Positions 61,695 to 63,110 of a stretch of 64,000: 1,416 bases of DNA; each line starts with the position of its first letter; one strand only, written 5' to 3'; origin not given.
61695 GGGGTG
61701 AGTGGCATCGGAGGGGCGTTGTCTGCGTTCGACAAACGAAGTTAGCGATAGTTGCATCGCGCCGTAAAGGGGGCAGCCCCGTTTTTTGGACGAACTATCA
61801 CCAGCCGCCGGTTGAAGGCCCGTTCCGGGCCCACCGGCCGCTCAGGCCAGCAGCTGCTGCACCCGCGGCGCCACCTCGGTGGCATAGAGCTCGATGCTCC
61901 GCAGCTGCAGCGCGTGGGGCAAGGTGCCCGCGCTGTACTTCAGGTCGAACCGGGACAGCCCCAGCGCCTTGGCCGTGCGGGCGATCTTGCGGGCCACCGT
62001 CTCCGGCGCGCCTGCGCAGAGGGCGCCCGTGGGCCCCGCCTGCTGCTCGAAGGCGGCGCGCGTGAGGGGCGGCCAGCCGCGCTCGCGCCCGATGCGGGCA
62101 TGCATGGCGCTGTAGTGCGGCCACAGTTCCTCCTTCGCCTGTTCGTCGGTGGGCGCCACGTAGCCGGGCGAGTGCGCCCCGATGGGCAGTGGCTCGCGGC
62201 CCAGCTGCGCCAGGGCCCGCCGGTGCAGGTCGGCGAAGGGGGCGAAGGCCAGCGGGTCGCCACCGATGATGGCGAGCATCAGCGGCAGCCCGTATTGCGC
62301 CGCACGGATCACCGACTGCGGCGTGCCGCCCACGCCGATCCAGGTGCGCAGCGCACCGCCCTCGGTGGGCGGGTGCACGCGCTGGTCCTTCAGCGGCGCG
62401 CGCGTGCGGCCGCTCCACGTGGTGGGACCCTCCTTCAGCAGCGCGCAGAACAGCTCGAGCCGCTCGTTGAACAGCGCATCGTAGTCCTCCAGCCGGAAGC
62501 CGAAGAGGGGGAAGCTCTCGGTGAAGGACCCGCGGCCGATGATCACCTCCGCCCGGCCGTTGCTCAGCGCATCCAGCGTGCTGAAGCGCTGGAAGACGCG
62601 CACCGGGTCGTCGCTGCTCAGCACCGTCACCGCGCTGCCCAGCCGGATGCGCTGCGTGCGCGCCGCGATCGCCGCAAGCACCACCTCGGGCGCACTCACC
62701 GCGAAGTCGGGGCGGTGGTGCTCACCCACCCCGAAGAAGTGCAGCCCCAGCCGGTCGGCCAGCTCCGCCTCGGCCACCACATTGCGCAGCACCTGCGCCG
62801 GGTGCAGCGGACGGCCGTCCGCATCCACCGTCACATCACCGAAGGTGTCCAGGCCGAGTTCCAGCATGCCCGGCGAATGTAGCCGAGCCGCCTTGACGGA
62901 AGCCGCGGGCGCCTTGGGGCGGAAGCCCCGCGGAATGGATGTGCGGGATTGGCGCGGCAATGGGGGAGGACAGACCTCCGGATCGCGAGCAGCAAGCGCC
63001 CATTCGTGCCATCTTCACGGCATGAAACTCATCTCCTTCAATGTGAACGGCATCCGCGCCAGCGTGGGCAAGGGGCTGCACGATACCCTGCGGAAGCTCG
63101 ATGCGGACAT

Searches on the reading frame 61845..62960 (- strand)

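Call 57: search_protein_families(library=pfam, proteins=[window:61845-62960:-], max_evalue=0.001)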
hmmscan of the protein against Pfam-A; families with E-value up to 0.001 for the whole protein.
window:61845-62960:- (372 aa): 1 family
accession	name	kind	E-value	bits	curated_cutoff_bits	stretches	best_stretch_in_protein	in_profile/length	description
PF00296.26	Bac_luciferase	-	1.2e-49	169.9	27.9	1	51-334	14-311/314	Luciferase-like monooxygenase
